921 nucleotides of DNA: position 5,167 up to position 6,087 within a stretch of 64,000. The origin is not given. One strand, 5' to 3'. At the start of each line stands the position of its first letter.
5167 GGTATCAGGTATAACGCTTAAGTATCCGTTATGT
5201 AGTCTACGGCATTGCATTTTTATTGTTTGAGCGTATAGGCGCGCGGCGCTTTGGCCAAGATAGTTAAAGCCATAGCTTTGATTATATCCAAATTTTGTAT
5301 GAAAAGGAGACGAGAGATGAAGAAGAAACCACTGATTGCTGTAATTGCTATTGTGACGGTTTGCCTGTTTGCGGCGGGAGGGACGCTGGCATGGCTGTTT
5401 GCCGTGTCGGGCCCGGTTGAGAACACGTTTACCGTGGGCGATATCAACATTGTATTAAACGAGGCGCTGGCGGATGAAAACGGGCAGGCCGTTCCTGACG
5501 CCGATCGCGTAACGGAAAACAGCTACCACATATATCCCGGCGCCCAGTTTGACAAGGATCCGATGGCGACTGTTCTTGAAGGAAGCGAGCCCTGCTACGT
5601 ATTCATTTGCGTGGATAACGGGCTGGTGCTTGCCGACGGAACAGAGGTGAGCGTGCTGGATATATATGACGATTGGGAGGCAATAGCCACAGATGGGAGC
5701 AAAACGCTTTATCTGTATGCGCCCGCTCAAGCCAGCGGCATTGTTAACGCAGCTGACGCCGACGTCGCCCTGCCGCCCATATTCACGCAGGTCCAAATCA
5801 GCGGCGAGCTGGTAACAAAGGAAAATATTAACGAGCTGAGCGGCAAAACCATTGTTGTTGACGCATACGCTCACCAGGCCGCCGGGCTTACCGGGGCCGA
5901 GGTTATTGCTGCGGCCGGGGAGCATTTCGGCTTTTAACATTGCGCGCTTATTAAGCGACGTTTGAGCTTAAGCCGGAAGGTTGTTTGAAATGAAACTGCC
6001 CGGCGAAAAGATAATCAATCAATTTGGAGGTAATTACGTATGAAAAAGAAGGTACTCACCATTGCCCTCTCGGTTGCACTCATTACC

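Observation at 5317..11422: Operon of four TasA/camelysin-like paralogues, a vWA protein and an anchored beta-sandwich protein: candidate non-sortase surface fibre with adhesin, no SipW in cis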

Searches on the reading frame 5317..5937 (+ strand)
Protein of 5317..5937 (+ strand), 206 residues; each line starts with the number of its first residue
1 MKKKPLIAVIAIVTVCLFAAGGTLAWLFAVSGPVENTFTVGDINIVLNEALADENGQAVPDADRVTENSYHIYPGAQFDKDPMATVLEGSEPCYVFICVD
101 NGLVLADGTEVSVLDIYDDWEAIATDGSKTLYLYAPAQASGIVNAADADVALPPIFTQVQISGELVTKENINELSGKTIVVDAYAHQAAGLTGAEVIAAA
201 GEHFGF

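Call 3: search_protein_families(library=pfam, proteins=[window:5317-5937:+], max_evalue=1)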
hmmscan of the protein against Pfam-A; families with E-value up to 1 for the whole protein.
window:5317-5937:+ (206 aa): 0 families

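Call 4: search_protein_families(library=ncbifam, proteins=[window:5317-5937:+], max_evalue=1)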
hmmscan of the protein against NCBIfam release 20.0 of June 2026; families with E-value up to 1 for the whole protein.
window:5317-5937:+ (206 aa): 1 family
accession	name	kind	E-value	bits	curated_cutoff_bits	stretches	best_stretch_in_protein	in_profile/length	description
TIGR04088.1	cognate_SipW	domain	0.4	10.9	19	0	9-26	1-18/34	SipW-dependent-type signal peptide-containing protein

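Call 10: find_homologous_proteins(query=A1, max_evalue=0.001)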
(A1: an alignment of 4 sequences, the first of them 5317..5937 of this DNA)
Query A1 (4 sequences) (206 aa, profile of the alignment): 1920 proteins with E <= 0.001 among 8000 candidates; the best 120 are listed.
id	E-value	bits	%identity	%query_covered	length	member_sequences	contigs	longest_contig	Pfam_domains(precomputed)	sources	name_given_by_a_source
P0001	4.5e-66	240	41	26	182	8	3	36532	-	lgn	-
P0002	1.2e-62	229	29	33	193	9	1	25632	-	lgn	-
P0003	4.8e-57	211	-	-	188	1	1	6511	-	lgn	-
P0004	1.6e-55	206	98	100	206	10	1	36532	-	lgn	-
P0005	5.5e-54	201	26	32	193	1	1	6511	-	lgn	-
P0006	1.6e-46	177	83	100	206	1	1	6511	-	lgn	-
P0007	1.0e-38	151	29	97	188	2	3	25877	PF12389.14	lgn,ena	-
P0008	1.8e-38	150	31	98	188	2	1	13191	-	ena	-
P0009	5.4e-38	149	30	87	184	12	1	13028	-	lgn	-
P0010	2.1e-37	147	29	92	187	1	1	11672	PF12389.14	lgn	-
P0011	2.5e-37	147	30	91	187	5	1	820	PF12389.14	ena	-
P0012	2.9e-37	146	32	98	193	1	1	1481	PF12389.14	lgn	-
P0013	4.2e-37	146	30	98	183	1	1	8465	PF12389.14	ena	-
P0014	4.3e-37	146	28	70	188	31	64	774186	-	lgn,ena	-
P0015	3.0e-36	143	29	98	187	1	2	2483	-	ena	-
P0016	3.3e-36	143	39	40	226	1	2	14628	PF12389.14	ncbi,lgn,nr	ncbi:MAG: SipW-dependent-type signal peptide-containing protein [Lachnospiraceae bacterium]|nr:SipW-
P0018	4.5e-36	142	31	92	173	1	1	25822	PF12389.14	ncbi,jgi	-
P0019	4.8e-36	142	36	39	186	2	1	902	PF12389.14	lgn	-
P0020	8.0e-36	142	31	92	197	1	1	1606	PF12389.14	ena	-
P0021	9.7e-36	141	31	92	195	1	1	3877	PF12389.14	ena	-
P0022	9.9e-36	141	32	92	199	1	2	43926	PF12389.14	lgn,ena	-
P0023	2.0e-35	140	32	92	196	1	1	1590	PF12389.14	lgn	-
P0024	2.5e-35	140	30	92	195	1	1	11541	PF12389.14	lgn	-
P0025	2.5e-35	140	29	97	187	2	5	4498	PF12389.14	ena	-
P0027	4.2e-35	139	28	93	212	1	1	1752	PF12389.14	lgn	-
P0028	4.6e-35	139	32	48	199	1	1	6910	PF12389.14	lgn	-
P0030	5.5e-35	139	32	92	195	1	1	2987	PF12389.14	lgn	-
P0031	6.1e-35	139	31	92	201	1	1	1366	PF12389.14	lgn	-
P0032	7.9e-35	138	33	92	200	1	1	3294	PF12389.14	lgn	-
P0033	8.2e-35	138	32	92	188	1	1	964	PF12389.14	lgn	-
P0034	8.5e-35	138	33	80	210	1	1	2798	PF12389.14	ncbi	ncbi:MAG: TasA family protein [Limosilactobacillus sp.]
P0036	1.0e-34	138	33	48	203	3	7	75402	PF12389.14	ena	-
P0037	1.2e-34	138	31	65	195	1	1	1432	PF12389.14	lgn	-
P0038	1.3e-34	138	35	49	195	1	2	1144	PF12389.14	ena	-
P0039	1.4e-34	138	32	92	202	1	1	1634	PF12389.14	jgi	-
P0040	2.0e-34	137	31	92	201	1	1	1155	PF12389.14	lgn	-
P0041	2.6e-34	137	33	93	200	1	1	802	PF12389.14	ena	-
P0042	2.6e-34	137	33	48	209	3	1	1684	PF12389.14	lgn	-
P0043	3.5e-34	136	34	58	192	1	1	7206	PF12389.14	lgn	-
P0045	3.6e-34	136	38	49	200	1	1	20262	PF12389.14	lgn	-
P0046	5.4e-34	136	32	58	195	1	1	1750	PF12389.14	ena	-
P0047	5.7e-34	136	32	83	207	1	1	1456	PF12389.14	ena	-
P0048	5.8e-34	136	29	92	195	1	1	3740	PF12389.14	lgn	-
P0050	8.3e-34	135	29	92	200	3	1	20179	PF12389.14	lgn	-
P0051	8.6e-34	135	31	98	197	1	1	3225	PF12389.14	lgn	-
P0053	9.6e-34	135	30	58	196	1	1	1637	PF12389.14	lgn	-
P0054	9.9e-34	135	28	92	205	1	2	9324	PF12389.14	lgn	-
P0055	1.4e-33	134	38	26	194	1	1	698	PF12389.14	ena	-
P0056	1.5e-33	134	34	74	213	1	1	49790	PF12389.14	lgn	-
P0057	1.9e-33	134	-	-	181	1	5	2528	PF12389.14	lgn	-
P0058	2.0e-33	134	30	98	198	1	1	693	PF12389.14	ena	-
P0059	2.0e-33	134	28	92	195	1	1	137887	PF12389.14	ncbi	-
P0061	2.2e-33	134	37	48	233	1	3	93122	PF12389.14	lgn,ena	-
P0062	2.2e-33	134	29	99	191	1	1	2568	PF12389.14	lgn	-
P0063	2.3e-33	134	29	92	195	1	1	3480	PF12389.14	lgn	-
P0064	2.3e-33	134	39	49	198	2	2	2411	PF12389.14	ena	-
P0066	2.7e-33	133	31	98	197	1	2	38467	PF12389.14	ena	-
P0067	3.3e-33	133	35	97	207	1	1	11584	PF12389.14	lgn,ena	-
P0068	3.7e-33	133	47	24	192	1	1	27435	PF12389.14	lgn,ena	-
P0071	4.4e-33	133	29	94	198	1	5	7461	PF12389.14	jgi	-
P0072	5.0e-33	133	31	67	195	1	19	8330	PF12389.14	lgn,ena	-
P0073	9.3e-33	132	33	93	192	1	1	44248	PF12389.14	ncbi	-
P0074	9.4e-33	132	27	98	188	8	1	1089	PF12389.14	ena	-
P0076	1.1e-32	131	33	48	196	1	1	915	PF12389.14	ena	-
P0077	1.3e-32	131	30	98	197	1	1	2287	PF12389.14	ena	-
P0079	1.3e-32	131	29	92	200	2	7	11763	PF12389.14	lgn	-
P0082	2.0e-32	131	46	93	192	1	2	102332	PF12389.14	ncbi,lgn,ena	-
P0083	2.2e-32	130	28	92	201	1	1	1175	PF12389.14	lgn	-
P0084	4.4e-32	129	28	92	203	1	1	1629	PF12389.14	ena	-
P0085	4.6e-32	129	29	92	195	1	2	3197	PF12389.14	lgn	-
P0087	4.9e-32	129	28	92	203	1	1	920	PF12389.14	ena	-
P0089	5.5e-32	129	29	92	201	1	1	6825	PF12389.14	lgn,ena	-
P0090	5.9e-32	129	30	96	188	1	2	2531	PF12389.14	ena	-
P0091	9.2e-32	128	27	92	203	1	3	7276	PF12389.14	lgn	-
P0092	1.1e-31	128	35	48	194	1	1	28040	PF12389.14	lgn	-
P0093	1.1e-31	128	41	48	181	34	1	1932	PF12389.14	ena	-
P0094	1.3e-31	128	30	64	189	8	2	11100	PF12389.14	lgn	-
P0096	1.7e-31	128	34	58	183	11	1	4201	PF12389.14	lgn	-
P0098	2.0e-31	127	34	52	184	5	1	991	PF12389.14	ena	-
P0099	2.1e-31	127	25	91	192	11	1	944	PF12389.14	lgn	-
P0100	2.2e-31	127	30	83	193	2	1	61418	PF12389.14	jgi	-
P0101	2.7e-31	127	28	92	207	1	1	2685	PF12389.14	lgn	-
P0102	2.8e-31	127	29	98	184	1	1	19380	PF12389.14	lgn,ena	-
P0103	2.9e-31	127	27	92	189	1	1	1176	PF12389.14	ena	-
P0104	3.5e-31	127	34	49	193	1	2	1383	PF12389.14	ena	-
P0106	3.7e-31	126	27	70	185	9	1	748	PF12389.14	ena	-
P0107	3.9e-31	126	35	33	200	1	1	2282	PF12389.14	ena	-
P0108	4.3e-31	126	30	58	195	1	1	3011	PF12389.14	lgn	-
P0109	4.5e-31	126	33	79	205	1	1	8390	PF12389.14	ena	-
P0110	5.0e-31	126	35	40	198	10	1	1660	PF12389.14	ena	-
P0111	5.1e-31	126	30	92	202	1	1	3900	PF12389.14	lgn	-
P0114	5.6e-31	126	26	97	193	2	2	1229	PF12389.14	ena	-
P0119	1.3e-30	125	31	93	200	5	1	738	PF12389.14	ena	-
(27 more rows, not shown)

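Call 17: find_encoding_contigs(protein=P0014, flank=10000, max_places=4)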
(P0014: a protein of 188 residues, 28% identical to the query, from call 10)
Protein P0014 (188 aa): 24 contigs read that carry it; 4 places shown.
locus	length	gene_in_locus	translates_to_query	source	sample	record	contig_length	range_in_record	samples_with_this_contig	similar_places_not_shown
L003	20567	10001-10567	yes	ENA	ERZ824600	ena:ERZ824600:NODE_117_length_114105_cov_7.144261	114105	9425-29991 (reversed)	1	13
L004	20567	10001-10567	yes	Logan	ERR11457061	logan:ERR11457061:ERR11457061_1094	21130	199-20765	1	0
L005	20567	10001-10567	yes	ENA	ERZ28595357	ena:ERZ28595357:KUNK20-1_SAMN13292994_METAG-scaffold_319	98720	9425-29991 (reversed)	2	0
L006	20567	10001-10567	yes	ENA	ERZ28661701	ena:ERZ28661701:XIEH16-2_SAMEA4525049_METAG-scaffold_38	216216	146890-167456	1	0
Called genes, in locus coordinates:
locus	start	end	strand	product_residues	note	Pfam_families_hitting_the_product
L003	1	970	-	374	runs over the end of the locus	PF03462:PCRF, PF00472:RF-1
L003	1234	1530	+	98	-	PF01250:Ribosomal_S6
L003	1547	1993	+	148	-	PF00436:SSB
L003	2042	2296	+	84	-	PF01084:Ribosomal_S18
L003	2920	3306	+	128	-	-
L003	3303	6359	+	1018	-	PF09925:DUF2157 (weak), PF10101:DUF2339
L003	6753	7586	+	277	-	PF02899:Phage_int_SAM_1 (faint), PF00589:Phage_integrase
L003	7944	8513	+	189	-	-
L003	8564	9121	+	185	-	-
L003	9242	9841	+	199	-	PF12389:Peptidase_M73 (weak)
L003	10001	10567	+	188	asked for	-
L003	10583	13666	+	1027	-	PF06458:MucBP (faint), PF09479:Flg_new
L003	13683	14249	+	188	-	-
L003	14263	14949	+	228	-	-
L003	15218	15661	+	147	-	-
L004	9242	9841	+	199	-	PF12389:Peptidase_M73 (weak)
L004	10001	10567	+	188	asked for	-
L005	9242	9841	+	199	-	PF12389:Peptidase_M73 (weak)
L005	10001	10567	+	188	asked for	-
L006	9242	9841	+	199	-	PF12389:Peptidase_M73 (weak)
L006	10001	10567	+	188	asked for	-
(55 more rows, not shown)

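Call 18: find_encoding_contigs(protein=P0082, flank=10000, max_places=3)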
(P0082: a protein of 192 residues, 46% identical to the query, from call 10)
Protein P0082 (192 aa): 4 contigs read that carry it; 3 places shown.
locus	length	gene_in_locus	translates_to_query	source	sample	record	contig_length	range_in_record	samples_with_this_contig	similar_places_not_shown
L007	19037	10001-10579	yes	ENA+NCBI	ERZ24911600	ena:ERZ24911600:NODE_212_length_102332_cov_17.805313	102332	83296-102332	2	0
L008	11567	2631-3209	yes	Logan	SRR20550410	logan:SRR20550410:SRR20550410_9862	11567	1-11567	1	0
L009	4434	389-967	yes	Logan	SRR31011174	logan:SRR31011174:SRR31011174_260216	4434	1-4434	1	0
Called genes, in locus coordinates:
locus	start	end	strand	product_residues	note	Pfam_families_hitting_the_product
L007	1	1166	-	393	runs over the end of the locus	PF00595:PDZ (weak), PF13180:PDZ_2, PF17820:PDZ_6, PF03572:Peptidase_S41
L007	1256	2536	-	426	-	-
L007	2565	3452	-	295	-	PF18075:FtsX_ECD, PF02687:FtsX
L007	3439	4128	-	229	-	PF02463:SMC_N (faint), PF00005:ABC_tran, PF13304:AAA_21 (faint)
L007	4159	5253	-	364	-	PF17853:GGDEF_2, PF13556:HTH_30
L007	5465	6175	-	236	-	PF01479:S4, PF00849:PseudoU_synth_2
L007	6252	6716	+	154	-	PF16112:DUF4830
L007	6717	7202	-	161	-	PF06908:YpsA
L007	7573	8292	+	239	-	PF09515:Thia_YuaJ (weak), PF12822:ECF_trnsprt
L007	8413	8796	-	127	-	PF01381:HTH_3, PF13443:HTH_26 (weak), PF07022:Phage_CI_repr (faint), PF15943:YdaS_toxin (weak)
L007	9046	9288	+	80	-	-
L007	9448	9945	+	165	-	PF10502:Peptidase_S26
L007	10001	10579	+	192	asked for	PF12389:Peptidase_M73 (weak)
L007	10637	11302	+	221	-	-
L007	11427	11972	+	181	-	-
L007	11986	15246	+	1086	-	PF00092:VWA (faint)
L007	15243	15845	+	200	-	-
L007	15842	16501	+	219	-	-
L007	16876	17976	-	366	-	PF00535:Glycos_transf_2, PF14559:TPR_19 (faint), PF07719:TPR_2 (faint), PF12895:ANAPC3 (faint), PF00515:TPR_1 (faint)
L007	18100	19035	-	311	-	?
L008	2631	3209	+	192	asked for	PF12389:Peptidase_M73 (weak)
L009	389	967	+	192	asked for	PF12389:Peptidase_M73 (weak)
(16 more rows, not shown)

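Call 20: find_encoding_contigs(protein=P0006, flank=10000, max_places=4)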
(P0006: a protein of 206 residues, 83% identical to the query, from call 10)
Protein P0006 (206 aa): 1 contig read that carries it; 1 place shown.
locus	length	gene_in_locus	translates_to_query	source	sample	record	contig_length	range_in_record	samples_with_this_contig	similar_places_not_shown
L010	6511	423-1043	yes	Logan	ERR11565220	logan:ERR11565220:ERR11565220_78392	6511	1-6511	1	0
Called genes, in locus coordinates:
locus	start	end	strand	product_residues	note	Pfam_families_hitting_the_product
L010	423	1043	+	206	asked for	-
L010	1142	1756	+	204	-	PF12389:Peptidase_M73 (faint)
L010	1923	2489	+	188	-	-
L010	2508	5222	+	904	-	PF00092:VWA, PF13519:VWA_2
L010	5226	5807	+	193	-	-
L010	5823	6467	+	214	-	-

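Call 38: search_solved_structures(query=A1, max_evalue=1, show_alignments=2)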
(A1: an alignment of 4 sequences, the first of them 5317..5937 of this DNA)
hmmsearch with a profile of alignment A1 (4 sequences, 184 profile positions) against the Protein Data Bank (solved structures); distinct sequences matched with E-value up to 1: 1.
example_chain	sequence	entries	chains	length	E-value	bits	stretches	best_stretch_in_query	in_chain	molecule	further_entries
9t0c_A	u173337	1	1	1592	0.15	15.2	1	88-159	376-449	Autophagy-related protein 2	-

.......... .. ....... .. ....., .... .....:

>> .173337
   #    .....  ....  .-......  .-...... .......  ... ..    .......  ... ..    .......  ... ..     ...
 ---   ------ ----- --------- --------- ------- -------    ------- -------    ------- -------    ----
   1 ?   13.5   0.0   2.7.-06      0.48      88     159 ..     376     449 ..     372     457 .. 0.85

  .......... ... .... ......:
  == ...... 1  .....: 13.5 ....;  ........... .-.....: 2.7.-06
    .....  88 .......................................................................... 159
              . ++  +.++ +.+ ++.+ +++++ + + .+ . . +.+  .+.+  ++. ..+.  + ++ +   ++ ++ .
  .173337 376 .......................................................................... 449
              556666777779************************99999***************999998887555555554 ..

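Call 43: search_protein_families(library=ncbifam, proteins=[L007:9448-9945:+], max_evalue=0.01)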
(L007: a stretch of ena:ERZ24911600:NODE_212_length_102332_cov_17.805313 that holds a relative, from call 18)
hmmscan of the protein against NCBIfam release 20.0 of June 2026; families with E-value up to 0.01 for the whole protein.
L007:9448-9945:+ (165 aa): 3 families
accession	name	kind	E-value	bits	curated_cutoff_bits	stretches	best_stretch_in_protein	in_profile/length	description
TIGR02228.1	sigpep_I_arch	equivalog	3.1e-26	92.2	51.85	1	4-126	10-135/158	signal peptidase I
NF046067.1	SigPepSipWBacil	equivalog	2e-21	76.4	190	1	21-145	34-163/189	signal peptidase I SipW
TIGR02227.1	sigpep_I_bact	equivalog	5.1e-08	32.9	47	1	12-80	7-78/162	signal peptidase I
